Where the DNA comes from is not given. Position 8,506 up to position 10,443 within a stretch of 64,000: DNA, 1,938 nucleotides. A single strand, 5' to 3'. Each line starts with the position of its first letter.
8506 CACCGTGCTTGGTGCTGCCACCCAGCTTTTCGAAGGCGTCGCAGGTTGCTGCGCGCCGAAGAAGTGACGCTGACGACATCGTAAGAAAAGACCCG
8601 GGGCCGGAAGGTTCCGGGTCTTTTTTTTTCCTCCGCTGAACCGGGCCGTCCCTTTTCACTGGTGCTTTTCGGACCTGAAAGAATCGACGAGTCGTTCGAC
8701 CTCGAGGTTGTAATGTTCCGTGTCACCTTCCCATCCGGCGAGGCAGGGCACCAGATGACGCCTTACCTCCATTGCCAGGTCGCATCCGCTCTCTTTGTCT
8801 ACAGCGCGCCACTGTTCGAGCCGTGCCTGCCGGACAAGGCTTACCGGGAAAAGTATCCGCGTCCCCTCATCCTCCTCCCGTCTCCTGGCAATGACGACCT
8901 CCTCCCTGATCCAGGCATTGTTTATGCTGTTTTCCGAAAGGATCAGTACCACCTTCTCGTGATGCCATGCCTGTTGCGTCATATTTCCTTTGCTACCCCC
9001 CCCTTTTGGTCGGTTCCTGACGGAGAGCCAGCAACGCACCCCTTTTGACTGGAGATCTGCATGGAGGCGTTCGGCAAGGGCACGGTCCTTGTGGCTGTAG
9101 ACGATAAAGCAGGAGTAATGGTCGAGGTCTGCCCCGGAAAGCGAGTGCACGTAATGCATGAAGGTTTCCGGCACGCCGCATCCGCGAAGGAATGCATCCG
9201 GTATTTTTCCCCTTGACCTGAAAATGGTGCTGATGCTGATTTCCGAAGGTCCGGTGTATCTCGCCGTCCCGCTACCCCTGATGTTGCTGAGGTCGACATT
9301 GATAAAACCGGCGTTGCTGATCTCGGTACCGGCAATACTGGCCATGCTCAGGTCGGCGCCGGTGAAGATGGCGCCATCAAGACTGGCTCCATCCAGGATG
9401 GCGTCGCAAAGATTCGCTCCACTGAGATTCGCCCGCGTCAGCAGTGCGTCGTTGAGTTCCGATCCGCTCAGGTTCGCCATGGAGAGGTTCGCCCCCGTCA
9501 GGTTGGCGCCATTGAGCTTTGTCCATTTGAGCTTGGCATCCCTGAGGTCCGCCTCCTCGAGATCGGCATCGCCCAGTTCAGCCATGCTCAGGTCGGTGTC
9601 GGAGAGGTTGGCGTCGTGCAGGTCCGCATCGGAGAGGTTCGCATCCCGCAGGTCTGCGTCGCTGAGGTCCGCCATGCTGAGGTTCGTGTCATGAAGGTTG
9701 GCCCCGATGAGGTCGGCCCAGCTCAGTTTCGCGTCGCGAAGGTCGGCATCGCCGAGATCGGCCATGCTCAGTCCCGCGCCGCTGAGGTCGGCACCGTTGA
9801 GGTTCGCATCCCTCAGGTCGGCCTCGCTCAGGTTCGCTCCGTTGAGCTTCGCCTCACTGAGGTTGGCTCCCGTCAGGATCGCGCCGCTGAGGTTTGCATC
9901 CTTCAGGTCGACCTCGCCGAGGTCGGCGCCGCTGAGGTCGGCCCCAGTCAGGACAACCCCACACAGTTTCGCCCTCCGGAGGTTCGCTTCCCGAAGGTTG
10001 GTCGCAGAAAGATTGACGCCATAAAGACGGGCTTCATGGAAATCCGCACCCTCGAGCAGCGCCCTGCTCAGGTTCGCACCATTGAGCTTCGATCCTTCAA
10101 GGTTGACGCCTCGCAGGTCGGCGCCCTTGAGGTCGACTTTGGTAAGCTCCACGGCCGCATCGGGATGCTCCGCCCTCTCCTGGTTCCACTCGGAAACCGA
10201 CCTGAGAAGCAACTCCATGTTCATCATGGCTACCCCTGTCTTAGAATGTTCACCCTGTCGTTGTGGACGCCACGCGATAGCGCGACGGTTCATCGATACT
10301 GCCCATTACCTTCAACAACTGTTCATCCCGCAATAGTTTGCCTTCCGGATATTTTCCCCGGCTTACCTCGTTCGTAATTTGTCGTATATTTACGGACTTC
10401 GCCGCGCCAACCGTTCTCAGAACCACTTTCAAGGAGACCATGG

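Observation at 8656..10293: Single-gene pentapeptide-repeat plus TIR fusion: candidate undescribed NADase-type defence / abortive-infection module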

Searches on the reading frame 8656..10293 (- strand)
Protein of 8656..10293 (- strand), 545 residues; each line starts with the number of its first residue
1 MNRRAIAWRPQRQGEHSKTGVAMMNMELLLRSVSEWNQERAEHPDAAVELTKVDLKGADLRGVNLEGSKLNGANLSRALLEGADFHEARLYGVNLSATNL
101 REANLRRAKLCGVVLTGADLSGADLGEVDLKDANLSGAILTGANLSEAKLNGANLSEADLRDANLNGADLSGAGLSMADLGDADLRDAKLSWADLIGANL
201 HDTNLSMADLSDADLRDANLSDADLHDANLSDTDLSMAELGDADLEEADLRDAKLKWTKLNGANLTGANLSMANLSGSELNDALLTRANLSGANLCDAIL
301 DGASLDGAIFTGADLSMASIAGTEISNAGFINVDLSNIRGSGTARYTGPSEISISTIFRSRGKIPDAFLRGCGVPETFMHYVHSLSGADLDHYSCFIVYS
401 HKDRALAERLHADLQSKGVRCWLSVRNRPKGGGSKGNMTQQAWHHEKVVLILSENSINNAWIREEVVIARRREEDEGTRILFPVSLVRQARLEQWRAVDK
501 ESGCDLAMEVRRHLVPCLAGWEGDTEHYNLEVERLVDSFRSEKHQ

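Call 3: search_protein_families(library=pfam, proteins=[window:8656-10293:-], max_evalue=1)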
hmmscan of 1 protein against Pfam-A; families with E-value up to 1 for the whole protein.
window:8656-10293:- (545 aa): 8 families
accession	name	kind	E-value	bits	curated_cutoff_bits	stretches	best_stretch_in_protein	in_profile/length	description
PF00805.28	Pentapeptide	-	2.6e-91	299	20.2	12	138-173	1-36/40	Pentapeptide repeats (8 copies)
PF13599.13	Pentapeptide_4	-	3.8e-54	181.1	38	8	83-158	1-76/78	Pentapeptide repeat region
PF13576.12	Pentapeptide_3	-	2.7e-29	101.5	27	8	136-173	2-42/48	Pentapeptide repeats (9 copies)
PF13676.11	TIR_2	-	2.9e-16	60.5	28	1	396-487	2-92/122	TIR domain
PF25296.1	Decapeptide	-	1.5e-15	57.2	45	3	129-188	6-65/74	Decapeptide repeat region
PF01582.25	TIR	-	5.8e-05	23.4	21.3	1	393-485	2-95/179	TIR domain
PF03120.22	DNA_ligase_OB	-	0.004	17.4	32.9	0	307-334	15-42/79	NAD-dependent DNA ligase OB-fold domain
PF13954.11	PapC_N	-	0.23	11.9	27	0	457-494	37-74/146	PapC N-terminal domain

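Call 4: search_protein_families(library=padloc, proteins=[window:8656-10293:-], max_evalue=1)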
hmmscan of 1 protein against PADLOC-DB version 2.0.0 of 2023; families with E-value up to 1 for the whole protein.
window:8656-10293:- (545 aa): 4 families
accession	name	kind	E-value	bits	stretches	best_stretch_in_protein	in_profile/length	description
PDLC02012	SAVED5--SAVED_TIR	-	5.4e-08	30.3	1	393-487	13-105/404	-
PDLC00436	ThsB1|ThsB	-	0.0032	15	1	392-473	35-120/183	TIR-like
PDLC05062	PDC-S66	-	0.013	13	1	390-483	146-239/282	-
PDLC04327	PDC-M02B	-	0.75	7.1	1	182-266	61-146/270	-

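Call 5: search_protein_families(library=ncbifam, proteins=[window:8656-10293:-], max_evalue=1)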
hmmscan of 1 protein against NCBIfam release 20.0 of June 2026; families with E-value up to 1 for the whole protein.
window:8656-10293:- (545 aa): 20 families
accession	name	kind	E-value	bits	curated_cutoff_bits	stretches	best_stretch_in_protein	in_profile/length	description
NF052603.1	penta_Alr5209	equivalog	9.7e-55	183.5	125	5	87-160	22-95/113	Alr5209 family pentapeptide repeat protein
NF047416.1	penta_HetL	equivalog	4.4e-51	173.4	260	2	48-244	23-217/218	heterocyst differentiation pentapeptide repeat protein HetL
NF011744.0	PRK15197.1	equivalog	2.6e-40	138.4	274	3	59-172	155-269/291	SPI-2 type III secretion system effector PipB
NF011743.0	PRK15196.1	equivalog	7.3e-36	123.7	354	3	54-184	158-308/350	type III secretion system effector PipB2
NF033086.2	penta_rpt_Qnr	equivalog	8.7e-26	90.9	240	3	59-197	47-185/211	Qnr family pentapeptide repeat protein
NF000349.1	mfpA_AE000516.2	equivalog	7.9e-24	84.5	360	5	110-190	69-149/183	pentapeptide repeat protein MfpA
NF000056.3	penta_rpt_QnrS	exception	1.7e-22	80.2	460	2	167-303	51-187/218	QnrS family quinolone resistance pentapeptide repeat protein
NF000071.4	penta_rpt_QnrA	exception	2.8e-22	79.6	450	3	55-191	59-195/218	QnrA family quinolone resistance pentapeptide repeat protein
NF038182.1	penta_rpt_SmQnr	exception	1.7e-21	77.1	460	6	68-140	120-197/215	SmQnr family pentapeptide repeat protein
NF012152.0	penta_rpt_QnrC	exception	3.8e-20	72.8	500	2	185-322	38-166/221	QnrC family quinolone resistance pentapeptide repeat protein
NF000421.1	penta_rpt_QnrVC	exception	8.9e-20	71.6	460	4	178-339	16-173/218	QnrVC family quinolone resistance pentapeptide repeat protein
NF012151.0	penta_rpt_QnrAS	exception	4.2e-19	69.5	490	2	170-306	54-190/218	QnrAS family quinolone resistance pentapeptide repeat protein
NF000420.1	penta_rpt_QnrB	exception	2.6e-18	66.8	460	3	74-205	55-186/214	QnrB family quinolone resistance pentapeptide repeat protein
NF033375.2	penta_rpt_QnrE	exception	6.5e-18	65.5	480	2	76-205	67-196/214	QnrE family quinolone resistance pentapeptide repeat protein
NF011904.1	PRK15377.1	subfamily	8.3e-18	64.1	500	4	204-322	15-132/606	type III secretion system effector HECT-type E3 ubiquitin transferase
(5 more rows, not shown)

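Call 6: find_encoding_contigs(protein=window:8659-10293:-, flank=10000, max_places=6)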
Protein window:8659-10293:- (545 aa): no gene with exactly this product is on record in the collection.

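Call 8: list_cluster_members(proteins=[window:8659-10227:-, window:8659-10224:-, window:8659-10218:-])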
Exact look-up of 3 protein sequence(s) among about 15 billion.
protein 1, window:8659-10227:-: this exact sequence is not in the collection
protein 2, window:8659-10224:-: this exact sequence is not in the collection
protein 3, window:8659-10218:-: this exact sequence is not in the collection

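Call 38: predict_structure(alignment_id=A2)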
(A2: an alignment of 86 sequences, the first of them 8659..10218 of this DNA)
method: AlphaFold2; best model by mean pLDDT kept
length: 520 residues; sequences in the alignment: 86
mean_pLDDT: 82.0   pTM: 0.52
mean pLDDT of the five models: 82.0, 75.9, 74.6, 74.2, 71.0
residues with pLDDT >= 90: 206; 70-90: 209; 50-70: 71; < 50: 34
segments of 3 or more residues with pLDDT < 50: 141-143, 145-166, 405-409
pLDDT, mean of each block of 10 residues (from residue 1): 83 83 78 81 79 77 77 74 73 71 68 63 61 56 47 46 48 78 85 87 89 89 91 93 94 97 97 98 98 98 98 96 95 90 95 84 64 93 94 87 54 60 92 89 90 92 92 89 87 94 95 75
secondary structure, 60 per line:
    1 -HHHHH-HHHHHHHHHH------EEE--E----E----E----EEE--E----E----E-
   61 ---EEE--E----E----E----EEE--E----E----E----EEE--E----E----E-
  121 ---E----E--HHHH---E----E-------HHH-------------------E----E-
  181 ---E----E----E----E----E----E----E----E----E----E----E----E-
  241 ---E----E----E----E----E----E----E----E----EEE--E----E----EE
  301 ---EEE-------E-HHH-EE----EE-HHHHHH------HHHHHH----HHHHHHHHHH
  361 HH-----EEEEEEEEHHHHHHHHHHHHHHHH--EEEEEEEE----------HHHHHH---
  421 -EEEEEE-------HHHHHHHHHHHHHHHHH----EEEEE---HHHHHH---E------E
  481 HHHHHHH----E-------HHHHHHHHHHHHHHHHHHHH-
elements in order: H2-6 H8-17 E24-26 E44-46 E64-66 E84-86 E104-106 H132-135 E284-286 E304-306 H329-334 H341-346 H351-362 E368-375 H376-391 E394-401 H412-417 E422-427 H435-451 E456-460 H464-469 H481-487 H500-519

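Call 43: fold_search(model_id=the predicted structure, library=pdb)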
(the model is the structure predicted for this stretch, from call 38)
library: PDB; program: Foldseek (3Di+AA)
matches with E <= 10: 1057; with E <= 0.001: 53
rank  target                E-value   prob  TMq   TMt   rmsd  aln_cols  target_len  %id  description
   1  4yfo                  2.1e-12  1.00  0.21  0.42  16.4       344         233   27  beta1_ex1 (released 2016-03-16)
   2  3du1                  2.3e-12  1.00  0.20  0.43  15.7       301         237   31  The 2.0 Angstrom Resolution Crystal Structure of HetL, a Pentapeptide Repeat Protein involved in Heterocyst Differentiat (released 2008-11-11)
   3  4yei_A                1.2e-11  1.00  0.17  0.39  16.5       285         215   30  Beta1mut synthetic solenoid protein (released 2016-03-09)
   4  5dns_A                2.7e-11  1.00  0.12  0.26  17.4       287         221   28  t1428 loop variant in P3221 (released 2016-09-28)
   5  5dqa_A                3.3e-11  1.00  0.14  0.31  18.3       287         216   29  t3284 loop variant of beta1 (released 2016-08-31)
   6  4ycq                  3.6e-11  1.00  0.26  0.71   6.7       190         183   35  Beta1 synthetic solenoid protein (released 2016-03-09)
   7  4yc5                  4.3e-11  1.00  0.15  0.33  18.0       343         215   25  Beta1 synthetic solenoid protein (released 2016-03-09)
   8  5dqa_C                4.7e-11  1.00  0.18  0.42  16.4       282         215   29  t3284 loop variant of beta1 (released 2016-08-31)
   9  5dn0                  2.2e-10  1.00  0.12  0.23  17.4       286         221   30  t1555 loop variant (released 2016-08-31)
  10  5di5                  5.8e-10  1.00  0.23  0.58   8.0       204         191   34  beta1 t801 loop variant in P3221 (released 2016-08-31)
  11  2j8k                  6.4e-10  1.00  0.25  0.69   6.3       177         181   35  Structure of the fusion of NP275 and NP276, pentapeptide repeat proteins from Nostoc punctiforme (released 2006-12-07)
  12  5dns_B                3.1e-09  1.00  0.10  0.22  19.9       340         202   25  t1428 loop variant in P3221 (released 2016-09-28)
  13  2xtx_B                4.6e-08  1.00  0.11  0.24  16.4       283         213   17  Structure of QnrB1 (M102R-Trypsin Treated), a plasmid-mediated fluoroquinolone resistance protein (released 2010-10-20)
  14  2xtw_B                1.1e-07  1.00  0.12  0.26  16.0       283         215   17  Structure of QnrB1 (Full length), a plasmid-mediated fluoroquinolone resistance protein (released 2010-10-20)
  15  2xty_A                1.3e-07  1.00  0.14  0.34  15.4       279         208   17  Structure of QnrB1 (R167E-Trypsin Treated), a plasmid-mediated fluoroquinolone resistance protein (released 2010-10-27)
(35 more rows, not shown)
